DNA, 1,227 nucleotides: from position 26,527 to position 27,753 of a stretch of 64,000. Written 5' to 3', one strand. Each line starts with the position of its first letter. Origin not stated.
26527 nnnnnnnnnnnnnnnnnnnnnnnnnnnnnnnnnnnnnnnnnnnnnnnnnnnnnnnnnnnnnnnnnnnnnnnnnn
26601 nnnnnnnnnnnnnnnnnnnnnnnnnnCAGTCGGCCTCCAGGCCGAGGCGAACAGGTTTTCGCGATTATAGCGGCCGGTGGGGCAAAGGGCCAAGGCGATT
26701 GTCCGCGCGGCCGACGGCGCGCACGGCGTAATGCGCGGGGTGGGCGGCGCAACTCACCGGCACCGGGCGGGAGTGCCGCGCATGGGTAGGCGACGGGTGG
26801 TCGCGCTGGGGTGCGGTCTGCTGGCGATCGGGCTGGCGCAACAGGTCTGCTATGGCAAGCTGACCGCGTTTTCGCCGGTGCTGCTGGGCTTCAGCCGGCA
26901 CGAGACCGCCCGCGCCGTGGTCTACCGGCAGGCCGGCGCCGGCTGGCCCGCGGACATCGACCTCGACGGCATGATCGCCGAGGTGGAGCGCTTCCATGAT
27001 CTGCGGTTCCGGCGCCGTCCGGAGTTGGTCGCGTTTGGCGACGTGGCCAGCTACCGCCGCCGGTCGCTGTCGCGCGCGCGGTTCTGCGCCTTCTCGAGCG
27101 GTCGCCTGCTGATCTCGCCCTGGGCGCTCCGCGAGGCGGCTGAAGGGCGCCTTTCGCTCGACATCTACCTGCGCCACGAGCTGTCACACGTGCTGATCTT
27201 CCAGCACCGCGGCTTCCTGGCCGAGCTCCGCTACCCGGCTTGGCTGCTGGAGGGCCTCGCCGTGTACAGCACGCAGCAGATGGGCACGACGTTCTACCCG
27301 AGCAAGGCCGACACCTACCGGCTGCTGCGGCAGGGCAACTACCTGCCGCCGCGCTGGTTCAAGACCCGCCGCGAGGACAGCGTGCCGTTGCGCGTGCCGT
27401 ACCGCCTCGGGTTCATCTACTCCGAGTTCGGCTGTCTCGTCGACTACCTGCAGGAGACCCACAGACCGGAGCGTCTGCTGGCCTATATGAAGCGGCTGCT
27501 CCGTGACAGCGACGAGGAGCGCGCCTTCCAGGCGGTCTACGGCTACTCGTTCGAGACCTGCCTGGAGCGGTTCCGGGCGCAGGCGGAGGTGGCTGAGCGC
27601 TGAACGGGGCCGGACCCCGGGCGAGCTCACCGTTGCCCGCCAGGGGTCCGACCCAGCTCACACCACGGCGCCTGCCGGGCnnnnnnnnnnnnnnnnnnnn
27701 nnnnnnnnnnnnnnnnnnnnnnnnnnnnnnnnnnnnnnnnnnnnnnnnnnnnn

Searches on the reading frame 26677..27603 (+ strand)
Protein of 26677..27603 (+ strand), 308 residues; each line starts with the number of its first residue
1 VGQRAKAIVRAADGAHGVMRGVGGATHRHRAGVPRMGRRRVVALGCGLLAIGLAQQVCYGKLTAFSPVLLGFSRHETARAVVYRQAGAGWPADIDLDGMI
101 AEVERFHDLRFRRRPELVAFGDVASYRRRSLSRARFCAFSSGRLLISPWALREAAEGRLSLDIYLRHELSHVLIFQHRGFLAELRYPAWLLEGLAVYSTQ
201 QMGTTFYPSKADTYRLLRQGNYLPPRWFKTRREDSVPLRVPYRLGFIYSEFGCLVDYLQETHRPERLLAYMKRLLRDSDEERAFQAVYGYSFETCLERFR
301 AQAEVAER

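Call 23: search_protein_families(library=pfam, proteins=[window:26677-27603:+], max_evalue=0.00001)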
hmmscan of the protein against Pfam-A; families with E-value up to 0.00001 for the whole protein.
window:26677-27603:+ (308 aa): 1 family
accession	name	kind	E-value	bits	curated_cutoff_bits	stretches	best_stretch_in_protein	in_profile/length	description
PF13485.12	Peptidase_MA_2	-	1.4e-06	28.7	32.4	0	247-301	143-197/201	Peptidase MA superfamily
